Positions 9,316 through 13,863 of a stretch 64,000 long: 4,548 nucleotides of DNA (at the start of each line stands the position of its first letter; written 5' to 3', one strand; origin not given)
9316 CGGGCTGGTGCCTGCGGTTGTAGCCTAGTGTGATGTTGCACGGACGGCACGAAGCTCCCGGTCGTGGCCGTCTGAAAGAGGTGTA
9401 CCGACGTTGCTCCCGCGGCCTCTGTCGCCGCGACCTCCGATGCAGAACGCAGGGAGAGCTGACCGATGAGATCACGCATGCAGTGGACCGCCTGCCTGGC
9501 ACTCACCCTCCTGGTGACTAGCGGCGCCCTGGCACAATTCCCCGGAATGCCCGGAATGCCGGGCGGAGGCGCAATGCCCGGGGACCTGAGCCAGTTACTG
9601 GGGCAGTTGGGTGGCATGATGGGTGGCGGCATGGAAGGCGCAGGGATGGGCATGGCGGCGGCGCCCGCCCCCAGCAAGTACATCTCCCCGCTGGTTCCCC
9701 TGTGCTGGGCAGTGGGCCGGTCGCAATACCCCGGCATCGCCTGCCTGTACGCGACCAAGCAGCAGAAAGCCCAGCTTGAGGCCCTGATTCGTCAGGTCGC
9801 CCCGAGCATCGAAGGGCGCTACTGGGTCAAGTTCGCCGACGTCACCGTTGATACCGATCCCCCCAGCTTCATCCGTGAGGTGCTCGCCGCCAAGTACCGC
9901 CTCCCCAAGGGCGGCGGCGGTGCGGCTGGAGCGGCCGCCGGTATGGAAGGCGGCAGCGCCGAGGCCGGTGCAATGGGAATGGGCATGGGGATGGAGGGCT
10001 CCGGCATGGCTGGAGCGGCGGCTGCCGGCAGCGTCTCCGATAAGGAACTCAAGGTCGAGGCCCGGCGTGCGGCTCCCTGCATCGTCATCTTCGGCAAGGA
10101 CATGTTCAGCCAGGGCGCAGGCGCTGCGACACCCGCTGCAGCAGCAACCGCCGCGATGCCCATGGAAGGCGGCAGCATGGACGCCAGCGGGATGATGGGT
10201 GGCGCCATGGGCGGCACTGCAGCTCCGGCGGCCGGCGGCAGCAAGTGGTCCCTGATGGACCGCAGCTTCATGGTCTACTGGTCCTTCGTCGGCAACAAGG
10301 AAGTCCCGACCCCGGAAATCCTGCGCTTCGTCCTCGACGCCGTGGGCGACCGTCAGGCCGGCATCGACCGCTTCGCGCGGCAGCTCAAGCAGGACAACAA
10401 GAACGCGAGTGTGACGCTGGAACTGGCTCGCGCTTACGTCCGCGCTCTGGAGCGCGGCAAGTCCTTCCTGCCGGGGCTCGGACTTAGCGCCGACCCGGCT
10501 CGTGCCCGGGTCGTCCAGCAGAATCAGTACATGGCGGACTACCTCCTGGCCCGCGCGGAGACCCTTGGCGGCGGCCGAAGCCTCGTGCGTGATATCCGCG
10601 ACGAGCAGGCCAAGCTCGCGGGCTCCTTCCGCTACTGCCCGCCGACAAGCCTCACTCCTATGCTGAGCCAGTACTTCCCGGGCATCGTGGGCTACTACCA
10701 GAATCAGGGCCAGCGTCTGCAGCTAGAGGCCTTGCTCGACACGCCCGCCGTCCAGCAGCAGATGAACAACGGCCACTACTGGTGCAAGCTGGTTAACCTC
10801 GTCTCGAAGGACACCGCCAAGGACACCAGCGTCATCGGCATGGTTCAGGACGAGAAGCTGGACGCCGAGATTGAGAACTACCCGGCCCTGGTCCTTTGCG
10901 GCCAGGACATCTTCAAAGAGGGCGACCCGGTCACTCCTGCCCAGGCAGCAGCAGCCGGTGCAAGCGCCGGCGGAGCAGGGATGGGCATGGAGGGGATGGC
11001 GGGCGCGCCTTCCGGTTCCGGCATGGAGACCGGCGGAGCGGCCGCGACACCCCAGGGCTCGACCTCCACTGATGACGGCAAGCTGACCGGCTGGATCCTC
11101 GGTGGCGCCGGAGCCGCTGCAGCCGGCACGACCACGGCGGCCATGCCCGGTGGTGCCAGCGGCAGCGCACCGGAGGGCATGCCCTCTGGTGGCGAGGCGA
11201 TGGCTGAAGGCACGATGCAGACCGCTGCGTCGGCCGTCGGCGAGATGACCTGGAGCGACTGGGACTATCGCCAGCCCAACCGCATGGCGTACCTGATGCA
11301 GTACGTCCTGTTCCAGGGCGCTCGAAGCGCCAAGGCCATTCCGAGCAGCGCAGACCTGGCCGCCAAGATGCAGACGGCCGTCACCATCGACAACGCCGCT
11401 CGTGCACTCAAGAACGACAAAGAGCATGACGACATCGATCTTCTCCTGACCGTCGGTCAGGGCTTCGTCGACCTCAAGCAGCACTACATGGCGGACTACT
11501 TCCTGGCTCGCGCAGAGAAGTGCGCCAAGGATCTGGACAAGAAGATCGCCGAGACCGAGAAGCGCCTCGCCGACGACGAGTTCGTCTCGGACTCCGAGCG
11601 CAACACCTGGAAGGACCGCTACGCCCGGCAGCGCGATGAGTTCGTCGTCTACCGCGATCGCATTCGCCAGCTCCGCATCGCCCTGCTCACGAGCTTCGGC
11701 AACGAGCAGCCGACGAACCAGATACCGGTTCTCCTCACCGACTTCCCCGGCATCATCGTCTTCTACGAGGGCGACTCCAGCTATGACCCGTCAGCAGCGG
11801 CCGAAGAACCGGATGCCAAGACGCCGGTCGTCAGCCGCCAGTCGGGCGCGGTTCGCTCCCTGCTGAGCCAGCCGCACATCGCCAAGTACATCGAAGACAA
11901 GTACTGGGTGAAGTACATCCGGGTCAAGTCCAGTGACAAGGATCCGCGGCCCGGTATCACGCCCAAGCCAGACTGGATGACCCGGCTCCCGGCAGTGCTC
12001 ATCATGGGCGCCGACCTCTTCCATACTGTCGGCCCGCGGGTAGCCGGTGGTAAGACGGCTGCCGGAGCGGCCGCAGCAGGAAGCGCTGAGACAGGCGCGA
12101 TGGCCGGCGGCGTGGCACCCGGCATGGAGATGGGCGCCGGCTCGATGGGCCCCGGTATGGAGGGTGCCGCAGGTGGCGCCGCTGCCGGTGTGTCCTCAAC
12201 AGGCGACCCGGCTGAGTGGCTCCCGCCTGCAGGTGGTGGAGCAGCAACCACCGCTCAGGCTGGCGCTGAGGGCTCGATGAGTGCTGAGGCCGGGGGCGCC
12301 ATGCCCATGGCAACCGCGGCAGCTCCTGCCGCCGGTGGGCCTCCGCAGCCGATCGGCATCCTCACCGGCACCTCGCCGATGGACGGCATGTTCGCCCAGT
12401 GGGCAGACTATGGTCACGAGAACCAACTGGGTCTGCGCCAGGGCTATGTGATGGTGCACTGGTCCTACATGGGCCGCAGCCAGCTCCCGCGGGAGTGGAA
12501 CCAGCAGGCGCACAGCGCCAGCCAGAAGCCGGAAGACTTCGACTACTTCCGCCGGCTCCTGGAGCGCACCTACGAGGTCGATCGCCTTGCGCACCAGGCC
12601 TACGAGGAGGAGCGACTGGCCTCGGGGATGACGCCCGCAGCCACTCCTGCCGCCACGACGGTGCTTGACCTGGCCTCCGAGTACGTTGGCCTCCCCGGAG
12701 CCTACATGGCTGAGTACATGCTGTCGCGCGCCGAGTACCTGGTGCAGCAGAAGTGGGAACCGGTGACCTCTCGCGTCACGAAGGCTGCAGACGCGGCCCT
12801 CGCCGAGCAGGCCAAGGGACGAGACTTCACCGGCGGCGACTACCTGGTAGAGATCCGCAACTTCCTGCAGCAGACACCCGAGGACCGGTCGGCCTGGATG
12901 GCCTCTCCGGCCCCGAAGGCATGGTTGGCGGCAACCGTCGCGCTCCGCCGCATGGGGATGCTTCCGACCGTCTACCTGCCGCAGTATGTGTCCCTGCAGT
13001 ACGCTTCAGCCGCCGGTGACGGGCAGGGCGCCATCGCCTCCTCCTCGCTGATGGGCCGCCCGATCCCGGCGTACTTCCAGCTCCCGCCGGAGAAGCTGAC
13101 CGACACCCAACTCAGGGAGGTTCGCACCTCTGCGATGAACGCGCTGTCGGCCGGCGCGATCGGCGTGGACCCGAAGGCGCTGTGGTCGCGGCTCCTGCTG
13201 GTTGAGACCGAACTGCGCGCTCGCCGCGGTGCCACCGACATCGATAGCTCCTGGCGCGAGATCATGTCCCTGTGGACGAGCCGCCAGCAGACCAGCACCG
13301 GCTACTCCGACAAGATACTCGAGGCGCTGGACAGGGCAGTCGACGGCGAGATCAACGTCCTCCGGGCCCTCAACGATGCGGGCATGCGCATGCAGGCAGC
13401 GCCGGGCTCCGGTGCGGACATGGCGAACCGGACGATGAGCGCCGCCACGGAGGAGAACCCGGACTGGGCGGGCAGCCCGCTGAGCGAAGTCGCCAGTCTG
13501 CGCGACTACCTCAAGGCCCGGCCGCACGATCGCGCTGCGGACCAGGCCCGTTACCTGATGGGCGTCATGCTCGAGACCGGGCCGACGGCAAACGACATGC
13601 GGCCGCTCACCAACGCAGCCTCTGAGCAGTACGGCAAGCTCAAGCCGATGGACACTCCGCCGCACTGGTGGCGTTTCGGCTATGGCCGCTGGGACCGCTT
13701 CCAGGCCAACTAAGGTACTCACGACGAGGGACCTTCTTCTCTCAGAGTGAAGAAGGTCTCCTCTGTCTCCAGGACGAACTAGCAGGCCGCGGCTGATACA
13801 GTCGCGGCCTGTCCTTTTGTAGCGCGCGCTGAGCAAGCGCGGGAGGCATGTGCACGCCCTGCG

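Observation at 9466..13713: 1415-aa giant with an internal threefold module duplication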

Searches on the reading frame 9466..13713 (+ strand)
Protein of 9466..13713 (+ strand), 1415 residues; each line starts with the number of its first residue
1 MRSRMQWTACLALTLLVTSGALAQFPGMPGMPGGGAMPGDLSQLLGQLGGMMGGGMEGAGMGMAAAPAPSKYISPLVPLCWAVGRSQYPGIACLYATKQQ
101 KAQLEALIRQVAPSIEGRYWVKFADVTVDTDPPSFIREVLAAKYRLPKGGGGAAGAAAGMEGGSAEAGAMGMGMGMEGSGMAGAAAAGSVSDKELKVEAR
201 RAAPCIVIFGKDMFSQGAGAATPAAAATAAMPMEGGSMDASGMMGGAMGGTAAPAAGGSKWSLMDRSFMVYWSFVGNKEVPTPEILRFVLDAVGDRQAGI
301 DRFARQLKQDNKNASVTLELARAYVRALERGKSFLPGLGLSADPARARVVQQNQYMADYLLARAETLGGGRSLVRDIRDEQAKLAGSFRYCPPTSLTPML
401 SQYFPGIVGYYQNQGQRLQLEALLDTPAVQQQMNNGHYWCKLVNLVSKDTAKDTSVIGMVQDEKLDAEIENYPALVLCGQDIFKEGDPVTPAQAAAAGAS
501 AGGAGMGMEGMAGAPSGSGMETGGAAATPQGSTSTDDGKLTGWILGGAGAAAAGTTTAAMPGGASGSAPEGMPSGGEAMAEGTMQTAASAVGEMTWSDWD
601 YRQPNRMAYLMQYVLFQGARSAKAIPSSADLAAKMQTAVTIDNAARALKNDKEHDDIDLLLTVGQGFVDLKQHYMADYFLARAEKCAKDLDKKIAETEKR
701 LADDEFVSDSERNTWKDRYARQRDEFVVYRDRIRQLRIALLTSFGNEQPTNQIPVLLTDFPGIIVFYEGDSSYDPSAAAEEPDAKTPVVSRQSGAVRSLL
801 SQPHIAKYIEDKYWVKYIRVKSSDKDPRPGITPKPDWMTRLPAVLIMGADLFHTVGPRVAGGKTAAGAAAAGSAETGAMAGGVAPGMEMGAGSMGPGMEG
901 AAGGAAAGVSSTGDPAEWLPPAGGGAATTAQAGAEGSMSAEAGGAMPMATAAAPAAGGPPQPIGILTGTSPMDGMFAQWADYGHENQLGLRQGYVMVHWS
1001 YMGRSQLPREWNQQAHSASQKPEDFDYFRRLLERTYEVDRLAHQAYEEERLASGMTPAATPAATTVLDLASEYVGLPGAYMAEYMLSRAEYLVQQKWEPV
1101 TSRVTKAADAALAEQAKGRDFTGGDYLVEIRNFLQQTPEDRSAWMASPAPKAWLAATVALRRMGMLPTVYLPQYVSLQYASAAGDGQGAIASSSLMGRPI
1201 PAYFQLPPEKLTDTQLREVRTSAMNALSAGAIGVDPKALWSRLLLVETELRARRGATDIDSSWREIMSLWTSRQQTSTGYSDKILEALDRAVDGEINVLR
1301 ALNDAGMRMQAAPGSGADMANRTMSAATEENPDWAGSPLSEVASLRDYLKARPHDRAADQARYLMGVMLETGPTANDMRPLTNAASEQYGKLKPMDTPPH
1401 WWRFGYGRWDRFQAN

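Call 4: search_protein_families(library=pfam, proteins=[window:9466-13713:+], max_evalue=1)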
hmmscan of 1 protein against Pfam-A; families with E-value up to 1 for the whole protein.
window:9466-13713:+ (1415 aa): 0 families

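Call 6: find_homologous_proteins(query=window:9466-13713:+)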
Query window:9466-13713:+ (1415 aa): 3 proteins with E <= 0.001 among 8000 candidates.
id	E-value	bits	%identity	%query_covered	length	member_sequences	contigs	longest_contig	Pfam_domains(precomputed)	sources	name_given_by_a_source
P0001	0.0e+0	3172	100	100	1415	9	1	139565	-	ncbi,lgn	ncbi:MAG: hypothetical protein ABFE16_01575 [Armatimonadia bacterium]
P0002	0.0e+0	1610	54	95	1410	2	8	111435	-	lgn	-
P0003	0.0e+0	1594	54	95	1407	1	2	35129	-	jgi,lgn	jgi:hypothetical protein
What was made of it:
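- Tried and rejected: With the full protein it found only three sequences (call 6).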

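Call 10: find_encoding_contigs(protein=P0002, flank=10000, max_places=3)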
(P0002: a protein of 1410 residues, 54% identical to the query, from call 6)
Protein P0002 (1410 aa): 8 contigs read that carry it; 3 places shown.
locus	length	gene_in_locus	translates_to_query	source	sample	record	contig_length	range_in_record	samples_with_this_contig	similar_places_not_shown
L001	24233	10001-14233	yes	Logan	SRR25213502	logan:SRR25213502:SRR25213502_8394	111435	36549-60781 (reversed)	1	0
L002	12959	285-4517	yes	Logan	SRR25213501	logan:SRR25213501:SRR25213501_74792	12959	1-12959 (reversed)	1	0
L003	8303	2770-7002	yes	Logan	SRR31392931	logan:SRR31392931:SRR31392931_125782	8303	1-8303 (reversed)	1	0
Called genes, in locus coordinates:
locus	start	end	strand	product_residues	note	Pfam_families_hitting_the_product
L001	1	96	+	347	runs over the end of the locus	PF01408:GFO_IDH_MocA, PF02894:GFO_IDH_MocA_C, PF22725:GFO_IDH_MocA_C3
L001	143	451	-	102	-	-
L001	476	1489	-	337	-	PF00586:AIRS, PF02769:AIRS_C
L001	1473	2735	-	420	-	-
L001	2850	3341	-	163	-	-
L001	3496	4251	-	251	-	PF01255:Prenyltransf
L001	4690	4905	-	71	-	-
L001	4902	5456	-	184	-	PF01765:RRF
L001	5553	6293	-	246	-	PF00696:AA_kinase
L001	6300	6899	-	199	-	PF00889:EF_TS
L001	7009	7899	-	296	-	PF00318:Ribosomal_S2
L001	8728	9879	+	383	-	-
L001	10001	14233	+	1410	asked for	-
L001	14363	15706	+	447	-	-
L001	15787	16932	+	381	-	PF00465:Fe-ADH, PF13685:Fe-ADH_2, PF25137:ADH_Fe_C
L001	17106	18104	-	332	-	PF01261:AP_endonuc_2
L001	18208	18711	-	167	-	PF14512:TM1586_NiRdase (faint), PF00881:Nitroreductase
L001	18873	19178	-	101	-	-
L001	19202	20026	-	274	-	PF23441:SDR, PF00106:adh_short, PF08659:KR, PF13561:adh_short_C2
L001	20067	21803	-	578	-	PF08240:ADH_N, PF00107:ADH_zinc_N (weak)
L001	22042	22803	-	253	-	PF00596:Aldolase_II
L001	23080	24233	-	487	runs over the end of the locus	-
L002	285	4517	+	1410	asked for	-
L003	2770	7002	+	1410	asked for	-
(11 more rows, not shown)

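Call 11: find_encoding_contigs(protein=P0003, flank=10000, max_places=3)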
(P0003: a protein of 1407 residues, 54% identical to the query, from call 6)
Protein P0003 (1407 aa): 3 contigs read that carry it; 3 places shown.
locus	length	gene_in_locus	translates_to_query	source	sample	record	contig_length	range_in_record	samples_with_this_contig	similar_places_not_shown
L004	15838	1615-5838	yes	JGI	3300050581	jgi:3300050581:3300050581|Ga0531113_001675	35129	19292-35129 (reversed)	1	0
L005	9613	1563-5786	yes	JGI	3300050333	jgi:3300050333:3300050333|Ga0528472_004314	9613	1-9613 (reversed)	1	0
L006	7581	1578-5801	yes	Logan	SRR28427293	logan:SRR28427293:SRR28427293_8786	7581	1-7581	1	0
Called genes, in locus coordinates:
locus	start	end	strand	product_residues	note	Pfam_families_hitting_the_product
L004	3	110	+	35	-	?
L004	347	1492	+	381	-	-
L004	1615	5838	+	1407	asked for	-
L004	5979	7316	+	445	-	-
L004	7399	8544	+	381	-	PF00465:Fe-ADH, PF13685:Fe-ADH_2, PF25137:ADH_Fe_C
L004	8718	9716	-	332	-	PF01261:AP_endonuc_2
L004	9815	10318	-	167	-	PF14512:TM1586_NiRdase (faint), PF00881:Nitroreductase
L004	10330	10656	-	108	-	-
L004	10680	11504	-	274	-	PF23441:SDR, PF00106:adh_short, PF08659:KR, PF13561:adh_short_C2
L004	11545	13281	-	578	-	PF08240:ADH_N, PF00107:ADH_zinc_N (faint)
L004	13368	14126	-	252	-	PF00596:Aldolase_II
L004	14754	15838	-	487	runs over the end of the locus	-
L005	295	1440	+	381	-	-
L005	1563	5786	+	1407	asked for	-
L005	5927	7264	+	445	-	-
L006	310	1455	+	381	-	-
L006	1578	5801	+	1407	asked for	-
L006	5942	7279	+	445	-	-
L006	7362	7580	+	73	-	?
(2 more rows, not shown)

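Call 28: search_protein_families(library=ncbifam, proteins=[window:9466-13713:+], max_evalue=1)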
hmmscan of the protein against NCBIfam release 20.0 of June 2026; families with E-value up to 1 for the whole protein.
window:9466-13713:+ (1415 aa): 0 families

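Call 62: list_cluster_members(proteins=[P0001, P0005, P0007])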
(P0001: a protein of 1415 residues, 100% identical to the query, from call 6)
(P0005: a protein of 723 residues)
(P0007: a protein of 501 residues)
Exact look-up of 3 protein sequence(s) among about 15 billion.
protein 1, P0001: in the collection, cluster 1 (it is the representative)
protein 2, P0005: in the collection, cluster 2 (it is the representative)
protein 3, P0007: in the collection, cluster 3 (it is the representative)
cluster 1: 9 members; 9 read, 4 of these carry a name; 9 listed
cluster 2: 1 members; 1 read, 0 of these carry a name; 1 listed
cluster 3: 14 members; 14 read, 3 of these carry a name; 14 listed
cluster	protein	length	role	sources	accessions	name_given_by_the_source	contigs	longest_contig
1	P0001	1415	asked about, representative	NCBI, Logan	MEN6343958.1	MAG: hypothetical protein ABFE16_01575 [Armatimonadia bacterium]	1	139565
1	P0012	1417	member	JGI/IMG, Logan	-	hypothetical protein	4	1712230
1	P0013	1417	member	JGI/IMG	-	hypothetical protein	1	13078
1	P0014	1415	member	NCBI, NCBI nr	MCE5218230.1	hypothetical protein LLH03_14495 [bacterium] | hypothetical protein [bacterium]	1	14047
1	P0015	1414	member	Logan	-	-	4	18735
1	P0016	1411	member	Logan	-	-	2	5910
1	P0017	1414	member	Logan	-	-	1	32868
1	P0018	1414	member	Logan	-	-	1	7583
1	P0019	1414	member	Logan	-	-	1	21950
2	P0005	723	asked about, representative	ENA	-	-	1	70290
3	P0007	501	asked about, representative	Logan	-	-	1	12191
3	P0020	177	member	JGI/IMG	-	hypothetical protein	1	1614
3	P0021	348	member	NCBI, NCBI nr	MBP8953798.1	MAG: hypothetical protein KBI47_15485, partial [Armatimonadetes bacterium] | hypothetical protein [Armatimonadota bacterium]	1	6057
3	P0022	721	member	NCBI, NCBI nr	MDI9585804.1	MAG: hypothetical protein QM473_16390, partial [Acidobacteriota bacterium] | hypothetical protein [Acidobacteriota bacterium]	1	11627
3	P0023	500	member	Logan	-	-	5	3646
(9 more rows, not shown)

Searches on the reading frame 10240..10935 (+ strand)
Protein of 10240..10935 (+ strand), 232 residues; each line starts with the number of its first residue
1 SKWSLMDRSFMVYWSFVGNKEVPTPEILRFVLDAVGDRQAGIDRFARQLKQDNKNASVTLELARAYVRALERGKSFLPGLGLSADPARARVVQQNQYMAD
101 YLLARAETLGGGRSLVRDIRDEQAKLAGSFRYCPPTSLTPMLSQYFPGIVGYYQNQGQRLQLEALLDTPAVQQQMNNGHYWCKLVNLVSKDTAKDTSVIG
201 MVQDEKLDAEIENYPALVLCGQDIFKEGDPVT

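Call 38: find_homologous_proteins(query=A4, max_evalue=0.01)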
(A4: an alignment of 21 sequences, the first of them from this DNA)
Query A4 (21 sequences): 8000 candidates shared short words with the query, none scored E <= 0.01.

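Call 46: predict_structure(alignment_id=A4)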
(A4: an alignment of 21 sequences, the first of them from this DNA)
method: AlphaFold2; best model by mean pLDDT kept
length: 232 residues; sequences in the alignment: 21
mean_pLDDT: 80.8   pTM: 0.79
mean pLDDT of the five models: 80.8, 72.1, 69.5, 58.1, 57.5
residues with pLDDT >= 90: 82; 70-90: 102; 50-70: 33; < 50: 15
segments of 3 or more residues with pLDDT < 50: 1-7, 197-200
pLDDT, mean of each block of 10 residues (from residue 1): 46 77 84 84 89 94 93 83 70 83 96 96 93 81 94 88 91 92 81 51 56 74 69 44
secondary structure, 60 per line:
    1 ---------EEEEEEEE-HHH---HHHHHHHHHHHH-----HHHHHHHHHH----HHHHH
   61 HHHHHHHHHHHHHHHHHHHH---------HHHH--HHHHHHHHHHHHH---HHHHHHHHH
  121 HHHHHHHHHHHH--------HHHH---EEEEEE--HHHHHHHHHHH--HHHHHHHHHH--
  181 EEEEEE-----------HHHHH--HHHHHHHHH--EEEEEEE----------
elements in order: E10-17 H25-36 H42-51 H56-80 H90-93 H96-108 H112-132 H141-144 E148-153 H156-166 H169-178 E181-186 H198-202 H205-213 E216-222
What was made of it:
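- The contiguous segment aa 259-490 folds with pLDDT 80.8 and pTM 0.79 (call 46).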

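Call 50: fold_search(model_id=the predicted structure, library=pdb)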
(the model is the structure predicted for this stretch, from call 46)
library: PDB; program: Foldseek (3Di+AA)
matches with E <= 10: 388; with E <= 0.001: 0
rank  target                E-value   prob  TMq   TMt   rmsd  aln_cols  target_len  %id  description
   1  2jlb_A                2.3e-01  0.11  0.14  0.07  19.8       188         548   15  Xanthomonas campestris putative OGT (XCC0866), complex with UDP- GlcNAc phosphonate analogue (released 2008-11-25)
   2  3vtx_A                2.4e-01  0.20  0.14  0.17  14.8       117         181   24  Crystal structure of MamA protein (released 2012-10-31)
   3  9zjv_B                4.2e-01  0.41  0.34  0.13  26.1       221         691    7  Human sterile alpha motif domain-containing protein 9 (SAMD9), asymmetric dimer "wing" shape (released 2026-02-25)
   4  3vtx_B                4.2e-01  0.14  0.13  0.16  14.7       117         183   24  Crystal structure of MamA protein (released 2012-10-31)
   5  7o9f_A                4.2e-01  0.07  0.15  0.12  20.1       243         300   12  Bacillus subtilis Ffh in complex with ppGpp (released 2022-02-02)
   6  6vl6_B                4.4e-01  0.20  0.14  0.30  13.7        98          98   21  De novo designed tetrahedral nanoparticle T33_dn2 presenting BG505 SOSIP trimers (released 2020-08-12)
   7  8cqp_C                4.9e-01  0.14  0.14  0.22  12.9       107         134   17  Crystal structure of an 8-repeat consensus TPR superhelix with Calcium (low concentration) (released 2024-03-27)
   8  9fqr_G7               6.8e-01  0.06  0.15  0.16  18.1       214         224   11  96-nm repeat of axonemal doublet microtubules from bovine sperm (released 2025-03-26)
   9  5cwj                  7.2e-01  0.11  0.17  0.23  16.3       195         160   18  Crystal structure of de novo designed helical repeat protein DHR49 (released 2015-12-16)
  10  4am9_A                8.5e-01  0.12  0.15  0.22  13.2       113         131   14  CRYSTAL STRUCTURE OF THE YERSINIA ENTEROCOLITICA TYPE III SECRETION CHAPERONE SYCD IN COMPLEX WITH A PEPTIDE OF THE TR (released 2012-05-30)
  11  5cwm                  8.5e-01  0.10  0.23  0.23  18.4       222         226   11  Crystal structure of de novo designed helical repeat protein DHR64 (released 2015-12-16)
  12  7o9g                  8.5e-01  0.05  0.14  0.11  18.8       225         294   12  Escherichia coli Ffh in complex with ppGpp (released 2022-02-02)
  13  6e9v_A                9.0e-01  0.10  0.23  0.25  18.1       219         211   10  DHF79 filament (released 2018-11-21)
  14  8chy                  9.0e-01  0.10  0.12  0.10  15.0       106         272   17  Crystal structure of an 8-repeat consensus TPR superhelix with Zinc. (released 2024-02-21)
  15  8ye5_B                1.0e+00  0.12  0.13  0.22  13.2        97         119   12  Structural and functional research of Reductive Dehalogenases TmrC using a cell-free expression system for heterologou (released 2024-03-06)
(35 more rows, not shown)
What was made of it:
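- On TPR repeat proteins: Foldseek TPR hits have E 0.2-1.6 and probability at most 0.2 (call 50).
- The top Foldseek hits are MamA, consensus TPR proteins, SycD and CHIP TPR domains, at E 0.2-1.6 (call 50).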
